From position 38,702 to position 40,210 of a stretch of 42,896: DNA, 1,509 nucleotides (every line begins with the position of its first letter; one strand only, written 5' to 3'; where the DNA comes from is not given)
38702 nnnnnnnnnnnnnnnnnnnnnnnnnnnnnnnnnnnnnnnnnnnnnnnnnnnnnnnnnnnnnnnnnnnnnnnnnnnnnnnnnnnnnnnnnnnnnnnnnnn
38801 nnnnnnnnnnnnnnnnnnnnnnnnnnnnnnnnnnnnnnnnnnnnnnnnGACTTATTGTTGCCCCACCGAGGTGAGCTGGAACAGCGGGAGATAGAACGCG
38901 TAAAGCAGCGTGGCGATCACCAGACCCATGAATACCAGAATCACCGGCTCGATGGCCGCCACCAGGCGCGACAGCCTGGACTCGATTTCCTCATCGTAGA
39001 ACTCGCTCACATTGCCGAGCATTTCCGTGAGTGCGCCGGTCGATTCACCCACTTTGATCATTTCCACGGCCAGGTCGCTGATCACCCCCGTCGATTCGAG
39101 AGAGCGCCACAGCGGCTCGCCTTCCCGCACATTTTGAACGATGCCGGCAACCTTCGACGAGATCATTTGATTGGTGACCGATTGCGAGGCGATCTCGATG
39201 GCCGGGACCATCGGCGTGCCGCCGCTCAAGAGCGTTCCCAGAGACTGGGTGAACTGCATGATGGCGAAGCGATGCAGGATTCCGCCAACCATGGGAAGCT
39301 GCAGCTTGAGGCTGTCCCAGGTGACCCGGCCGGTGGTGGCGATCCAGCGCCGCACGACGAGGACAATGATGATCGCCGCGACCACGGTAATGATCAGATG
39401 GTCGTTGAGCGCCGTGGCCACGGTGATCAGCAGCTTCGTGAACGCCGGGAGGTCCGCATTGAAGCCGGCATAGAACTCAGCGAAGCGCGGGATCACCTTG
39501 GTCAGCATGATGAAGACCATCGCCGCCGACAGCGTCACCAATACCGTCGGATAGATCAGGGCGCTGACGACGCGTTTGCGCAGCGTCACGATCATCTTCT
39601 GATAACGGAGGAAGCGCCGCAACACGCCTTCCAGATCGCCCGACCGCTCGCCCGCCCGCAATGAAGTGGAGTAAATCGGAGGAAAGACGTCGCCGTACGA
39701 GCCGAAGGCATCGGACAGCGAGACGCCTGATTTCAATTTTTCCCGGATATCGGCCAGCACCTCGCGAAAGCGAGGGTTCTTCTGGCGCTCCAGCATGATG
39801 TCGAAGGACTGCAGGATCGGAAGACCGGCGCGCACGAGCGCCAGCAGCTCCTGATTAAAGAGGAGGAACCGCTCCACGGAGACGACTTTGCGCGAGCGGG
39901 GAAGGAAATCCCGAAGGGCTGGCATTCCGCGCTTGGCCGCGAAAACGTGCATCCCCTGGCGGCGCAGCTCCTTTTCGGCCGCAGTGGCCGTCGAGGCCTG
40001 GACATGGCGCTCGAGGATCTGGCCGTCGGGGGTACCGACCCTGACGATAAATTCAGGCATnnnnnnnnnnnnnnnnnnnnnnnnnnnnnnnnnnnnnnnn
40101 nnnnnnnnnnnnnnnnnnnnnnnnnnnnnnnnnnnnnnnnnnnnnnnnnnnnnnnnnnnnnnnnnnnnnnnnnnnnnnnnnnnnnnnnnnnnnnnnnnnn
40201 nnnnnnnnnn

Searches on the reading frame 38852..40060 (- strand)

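Call 9: search_protein_families(library=pfam, proteins=[window:38852-40060:-], max_evalue=0.01)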
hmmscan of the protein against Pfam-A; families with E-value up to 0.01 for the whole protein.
window:38852-40060:- (402 aa): 1 family
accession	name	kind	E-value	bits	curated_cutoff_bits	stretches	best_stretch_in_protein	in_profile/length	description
PF00482.28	T2SSF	-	1.1e-53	180.9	25.2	2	270-392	1-125/125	Type II secretion system (T2SS), protein F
